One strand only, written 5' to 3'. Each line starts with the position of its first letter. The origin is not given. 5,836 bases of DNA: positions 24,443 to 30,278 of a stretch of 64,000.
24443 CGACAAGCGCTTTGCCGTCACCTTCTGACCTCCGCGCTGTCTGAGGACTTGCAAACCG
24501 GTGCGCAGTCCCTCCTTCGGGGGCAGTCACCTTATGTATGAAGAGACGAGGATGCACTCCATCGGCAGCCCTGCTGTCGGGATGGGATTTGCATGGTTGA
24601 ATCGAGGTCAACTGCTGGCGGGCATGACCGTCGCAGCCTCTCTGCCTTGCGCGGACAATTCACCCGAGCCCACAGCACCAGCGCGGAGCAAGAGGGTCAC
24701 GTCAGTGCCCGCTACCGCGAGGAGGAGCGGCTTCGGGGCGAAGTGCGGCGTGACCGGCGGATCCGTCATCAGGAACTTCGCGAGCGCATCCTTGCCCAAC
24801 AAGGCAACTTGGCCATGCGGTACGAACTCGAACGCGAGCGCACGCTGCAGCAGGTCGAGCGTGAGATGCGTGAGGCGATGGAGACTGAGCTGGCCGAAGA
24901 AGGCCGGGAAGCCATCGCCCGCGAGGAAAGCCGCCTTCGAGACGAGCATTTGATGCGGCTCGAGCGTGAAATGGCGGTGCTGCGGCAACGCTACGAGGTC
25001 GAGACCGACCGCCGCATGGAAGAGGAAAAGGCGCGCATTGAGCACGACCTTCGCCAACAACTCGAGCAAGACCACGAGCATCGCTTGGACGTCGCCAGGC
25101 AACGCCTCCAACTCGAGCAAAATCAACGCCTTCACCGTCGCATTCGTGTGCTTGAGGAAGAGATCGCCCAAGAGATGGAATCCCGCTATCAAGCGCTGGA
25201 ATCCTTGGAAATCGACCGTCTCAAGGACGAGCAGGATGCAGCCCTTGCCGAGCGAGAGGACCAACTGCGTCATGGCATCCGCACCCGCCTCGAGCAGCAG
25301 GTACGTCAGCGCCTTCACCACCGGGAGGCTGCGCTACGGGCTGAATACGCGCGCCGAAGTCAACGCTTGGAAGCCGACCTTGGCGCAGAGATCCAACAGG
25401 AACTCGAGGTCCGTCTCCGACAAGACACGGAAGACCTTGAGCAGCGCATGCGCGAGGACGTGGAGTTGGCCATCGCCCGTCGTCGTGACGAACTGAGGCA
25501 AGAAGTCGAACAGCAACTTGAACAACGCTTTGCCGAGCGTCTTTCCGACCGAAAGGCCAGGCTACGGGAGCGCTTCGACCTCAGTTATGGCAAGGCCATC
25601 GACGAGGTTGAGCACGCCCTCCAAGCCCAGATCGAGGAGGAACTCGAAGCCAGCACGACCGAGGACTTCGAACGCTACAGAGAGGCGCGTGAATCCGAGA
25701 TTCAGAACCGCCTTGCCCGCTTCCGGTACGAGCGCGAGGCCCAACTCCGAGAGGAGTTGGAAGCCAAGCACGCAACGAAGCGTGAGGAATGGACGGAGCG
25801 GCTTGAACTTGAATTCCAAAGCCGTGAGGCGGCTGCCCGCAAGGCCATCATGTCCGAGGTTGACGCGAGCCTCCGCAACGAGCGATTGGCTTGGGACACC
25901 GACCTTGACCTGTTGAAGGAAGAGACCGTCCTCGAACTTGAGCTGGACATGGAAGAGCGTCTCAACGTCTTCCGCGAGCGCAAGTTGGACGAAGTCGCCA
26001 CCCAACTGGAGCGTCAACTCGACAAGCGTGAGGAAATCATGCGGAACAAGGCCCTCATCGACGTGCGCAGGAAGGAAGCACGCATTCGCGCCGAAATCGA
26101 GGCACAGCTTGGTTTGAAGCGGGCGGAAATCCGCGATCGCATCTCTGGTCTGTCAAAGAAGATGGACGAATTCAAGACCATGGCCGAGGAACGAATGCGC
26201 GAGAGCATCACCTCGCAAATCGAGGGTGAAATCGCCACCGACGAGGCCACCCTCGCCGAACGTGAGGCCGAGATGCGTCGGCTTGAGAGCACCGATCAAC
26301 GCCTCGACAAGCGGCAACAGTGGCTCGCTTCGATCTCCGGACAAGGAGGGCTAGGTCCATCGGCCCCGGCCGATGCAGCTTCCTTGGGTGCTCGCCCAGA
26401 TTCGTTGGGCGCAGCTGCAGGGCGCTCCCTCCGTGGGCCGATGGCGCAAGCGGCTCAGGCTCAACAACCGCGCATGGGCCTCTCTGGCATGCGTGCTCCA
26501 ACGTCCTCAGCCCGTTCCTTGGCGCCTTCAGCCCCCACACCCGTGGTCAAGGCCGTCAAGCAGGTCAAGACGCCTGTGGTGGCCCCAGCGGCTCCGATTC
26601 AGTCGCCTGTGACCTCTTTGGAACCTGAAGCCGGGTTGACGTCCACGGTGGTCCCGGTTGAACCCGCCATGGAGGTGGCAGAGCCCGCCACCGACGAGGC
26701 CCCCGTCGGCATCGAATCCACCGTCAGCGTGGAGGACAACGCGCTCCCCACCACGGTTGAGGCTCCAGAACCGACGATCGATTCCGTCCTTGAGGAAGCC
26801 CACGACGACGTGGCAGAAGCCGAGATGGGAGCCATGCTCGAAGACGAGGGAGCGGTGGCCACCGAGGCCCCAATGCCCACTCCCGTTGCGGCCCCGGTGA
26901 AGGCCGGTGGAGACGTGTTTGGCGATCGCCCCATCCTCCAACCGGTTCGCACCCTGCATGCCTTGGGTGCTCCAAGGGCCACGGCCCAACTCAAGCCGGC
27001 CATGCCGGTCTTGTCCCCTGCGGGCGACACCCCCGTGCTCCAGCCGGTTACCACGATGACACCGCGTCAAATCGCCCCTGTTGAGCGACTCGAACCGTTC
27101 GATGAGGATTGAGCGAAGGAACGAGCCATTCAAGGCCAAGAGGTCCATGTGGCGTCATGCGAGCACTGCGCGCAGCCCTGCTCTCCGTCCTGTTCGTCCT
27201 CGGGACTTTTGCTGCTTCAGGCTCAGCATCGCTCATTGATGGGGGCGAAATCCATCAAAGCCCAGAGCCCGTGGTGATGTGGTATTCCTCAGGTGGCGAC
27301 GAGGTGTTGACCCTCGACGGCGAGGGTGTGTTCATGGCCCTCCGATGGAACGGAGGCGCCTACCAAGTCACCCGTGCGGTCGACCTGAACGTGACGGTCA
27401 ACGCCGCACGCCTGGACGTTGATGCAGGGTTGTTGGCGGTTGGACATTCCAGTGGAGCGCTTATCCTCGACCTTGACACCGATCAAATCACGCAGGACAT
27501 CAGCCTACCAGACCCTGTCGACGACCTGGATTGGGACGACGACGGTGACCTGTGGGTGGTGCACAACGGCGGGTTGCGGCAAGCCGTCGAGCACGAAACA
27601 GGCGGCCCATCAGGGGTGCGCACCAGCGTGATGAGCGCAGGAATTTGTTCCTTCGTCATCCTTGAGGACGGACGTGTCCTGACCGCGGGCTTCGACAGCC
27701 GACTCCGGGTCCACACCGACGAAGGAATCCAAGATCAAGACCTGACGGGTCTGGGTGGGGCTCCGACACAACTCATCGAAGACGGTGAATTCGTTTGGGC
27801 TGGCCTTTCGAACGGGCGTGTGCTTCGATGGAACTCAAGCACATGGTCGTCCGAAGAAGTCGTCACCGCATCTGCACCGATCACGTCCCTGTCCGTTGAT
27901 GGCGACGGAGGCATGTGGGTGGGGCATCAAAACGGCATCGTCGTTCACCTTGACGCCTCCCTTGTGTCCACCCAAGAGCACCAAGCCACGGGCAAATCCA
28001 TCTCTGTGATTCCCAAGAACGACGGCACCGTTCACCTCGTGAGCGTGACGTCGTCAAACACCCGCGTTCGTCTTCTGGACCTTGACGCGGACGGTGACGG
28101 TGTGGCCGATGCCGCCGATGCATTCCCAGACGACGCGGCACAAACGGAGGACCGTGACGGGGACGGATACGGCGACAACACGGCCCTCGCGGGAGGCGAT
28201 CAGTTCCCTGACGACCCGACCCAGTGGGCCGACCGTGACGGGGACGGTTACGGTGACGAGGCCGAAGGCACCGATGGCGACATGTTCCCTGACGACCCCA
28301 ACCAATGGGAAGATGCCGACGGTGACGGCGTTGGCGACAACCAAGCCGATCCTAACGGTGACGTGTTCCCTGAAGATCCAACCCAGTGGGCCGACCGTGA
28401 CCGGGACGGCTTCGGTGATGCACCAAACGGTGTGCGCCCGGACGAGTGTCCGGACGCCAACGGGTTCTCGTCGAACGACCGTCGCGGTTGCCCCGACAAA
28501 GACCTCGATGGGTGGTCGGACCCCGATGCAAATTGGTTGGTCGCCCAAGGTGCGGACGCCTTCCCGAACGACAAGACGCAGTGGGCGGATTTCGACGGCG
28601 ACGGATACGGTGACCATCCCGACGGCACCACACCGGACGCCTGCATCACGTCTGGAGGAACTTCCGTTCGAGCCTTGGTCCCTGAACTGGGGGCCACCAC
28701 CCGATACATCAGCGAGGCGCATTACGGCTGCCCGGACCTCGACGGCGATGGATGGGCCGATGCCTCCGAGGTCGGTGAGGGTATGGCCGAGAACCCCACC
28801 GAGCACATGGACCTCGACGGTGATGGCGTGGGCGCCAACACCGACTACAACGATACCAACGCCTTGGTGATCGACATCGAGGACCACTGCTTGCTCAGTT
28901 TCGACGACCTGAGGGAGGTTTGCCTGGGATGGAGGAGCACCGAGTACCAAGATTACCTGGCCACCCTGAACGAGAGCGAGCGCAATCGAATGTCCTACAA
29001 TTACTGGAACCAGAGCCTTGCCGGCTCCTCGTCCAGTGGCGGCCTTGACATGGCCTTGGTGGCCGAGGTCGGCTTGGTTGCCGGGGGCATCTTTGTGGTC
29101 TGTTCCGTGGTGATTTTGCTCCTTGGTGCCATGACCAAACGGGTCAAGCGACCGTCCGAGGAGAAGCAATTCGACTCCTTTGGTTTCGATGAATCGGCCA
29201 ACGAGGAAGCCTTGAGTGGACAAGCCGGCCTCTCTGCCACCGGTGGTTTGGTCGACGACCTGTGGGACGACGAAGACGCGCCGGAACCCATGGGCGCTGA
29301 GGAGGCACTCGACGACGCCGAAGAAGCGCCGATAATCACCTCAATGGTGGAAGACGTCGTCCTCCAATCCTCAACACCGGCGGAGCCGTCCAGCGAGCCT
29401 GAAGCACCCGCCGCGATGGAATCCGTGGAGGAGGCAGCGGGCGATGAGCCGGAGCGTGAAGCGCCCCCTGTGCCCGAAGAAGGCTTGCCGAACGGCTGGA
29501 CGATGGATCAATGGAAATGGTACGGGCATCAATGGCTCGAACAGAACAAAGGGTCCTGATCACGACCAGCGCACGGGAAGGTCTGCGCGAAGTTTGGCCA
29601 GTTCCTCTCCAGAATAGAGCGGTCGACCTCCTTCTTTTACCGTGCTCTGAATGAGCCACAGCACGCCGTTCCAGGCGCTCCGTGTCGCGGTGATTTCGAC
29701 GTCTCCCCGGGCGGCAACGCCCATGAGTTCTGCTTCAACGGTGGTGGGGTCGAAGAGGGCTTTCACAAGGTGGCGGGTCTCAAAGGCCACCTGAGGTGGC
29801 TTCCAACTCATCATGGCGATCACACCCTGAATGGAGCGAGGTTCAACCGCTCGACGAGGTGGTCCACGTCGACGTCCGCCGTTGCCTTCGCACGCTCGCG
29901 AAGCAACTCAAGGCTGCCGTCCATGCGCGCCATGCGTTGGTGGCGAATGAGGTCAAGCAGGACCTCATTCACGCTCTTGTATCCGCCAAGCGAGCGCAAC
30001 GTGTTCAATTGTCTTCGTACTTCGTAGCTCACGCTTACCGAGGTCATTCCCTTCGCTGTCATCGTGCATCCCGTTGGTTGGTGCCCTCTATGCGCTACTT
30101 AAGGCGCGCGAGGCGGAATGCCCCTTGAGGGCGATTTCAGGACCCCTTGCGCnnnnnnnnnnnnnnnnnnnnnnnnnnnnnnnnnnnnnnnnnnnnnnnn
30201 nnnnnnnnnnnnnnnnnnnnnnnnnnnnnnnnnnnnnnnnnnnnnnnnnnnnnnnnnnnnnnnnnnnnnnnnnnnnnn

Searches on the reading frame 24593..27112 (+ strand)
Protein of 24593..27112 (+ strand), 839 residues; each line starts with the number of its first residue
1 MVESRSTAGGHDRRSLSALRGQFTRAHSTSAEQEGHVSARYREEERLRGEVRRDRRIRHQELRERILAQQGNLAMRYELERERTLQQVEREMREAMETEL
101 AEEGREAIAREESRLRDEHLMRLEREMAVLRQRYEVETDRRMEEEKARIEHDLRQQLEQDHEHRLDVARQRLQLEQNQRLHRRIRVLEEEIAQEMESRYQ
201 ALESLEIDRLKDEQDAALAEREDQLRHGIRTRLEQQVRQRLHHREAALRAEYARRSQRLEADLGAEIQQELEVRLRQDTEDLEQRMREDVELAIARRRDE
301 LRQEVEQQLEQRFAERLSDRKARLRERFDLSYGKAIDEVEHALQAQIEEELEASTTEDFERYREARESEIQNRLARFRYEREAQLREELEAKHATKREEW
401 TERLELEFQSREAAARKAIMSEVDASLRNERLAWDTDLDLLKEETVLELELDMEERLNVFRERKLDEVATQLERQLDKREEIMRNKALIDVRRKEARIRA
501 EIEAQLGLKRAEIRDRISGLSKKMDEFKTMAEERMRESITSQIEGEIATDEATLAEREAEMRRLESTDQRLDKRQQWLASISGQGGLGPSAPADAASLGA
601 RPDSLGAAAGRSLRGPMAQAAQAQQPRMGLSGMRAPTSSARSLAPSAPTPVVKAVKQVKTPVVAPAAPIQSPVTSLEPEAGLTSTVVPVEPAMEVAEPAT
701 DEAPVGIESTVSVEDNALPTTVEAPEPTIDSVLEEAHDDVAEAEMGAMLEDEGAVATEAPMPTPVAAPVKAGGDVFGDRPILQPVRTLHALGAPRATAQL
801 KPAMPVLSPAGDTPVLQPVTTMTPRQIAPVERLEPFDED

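Call 20: find_encoding_contigs(protein=window:24593-27112:+, flank=10000, max_places=1)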
Protein window:24593-27112:+ (839 aa): no gene with exactly this product is on record in the collection.

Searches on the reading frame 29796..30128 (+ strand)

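Call 66: search_protein_families(library=pfam, proteins=[window:29796-30128:+], max_evalue=1)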
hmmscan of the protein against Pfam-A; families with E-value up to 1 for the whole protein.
window:29796-30128:+ (110 aa): 2 families
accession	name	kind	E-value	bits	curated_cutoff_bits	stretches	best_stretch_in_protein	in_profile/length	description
PF17918.6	TetR_C_15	-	0.013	16.6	26.8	1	8-72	32-96/108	Tetracyclin repressor-like, C-terminal domain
PF21697.3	Ppx_C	-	0.05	14.1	27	1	4-74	53-123/187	Exopolyphosphatase, C-terminal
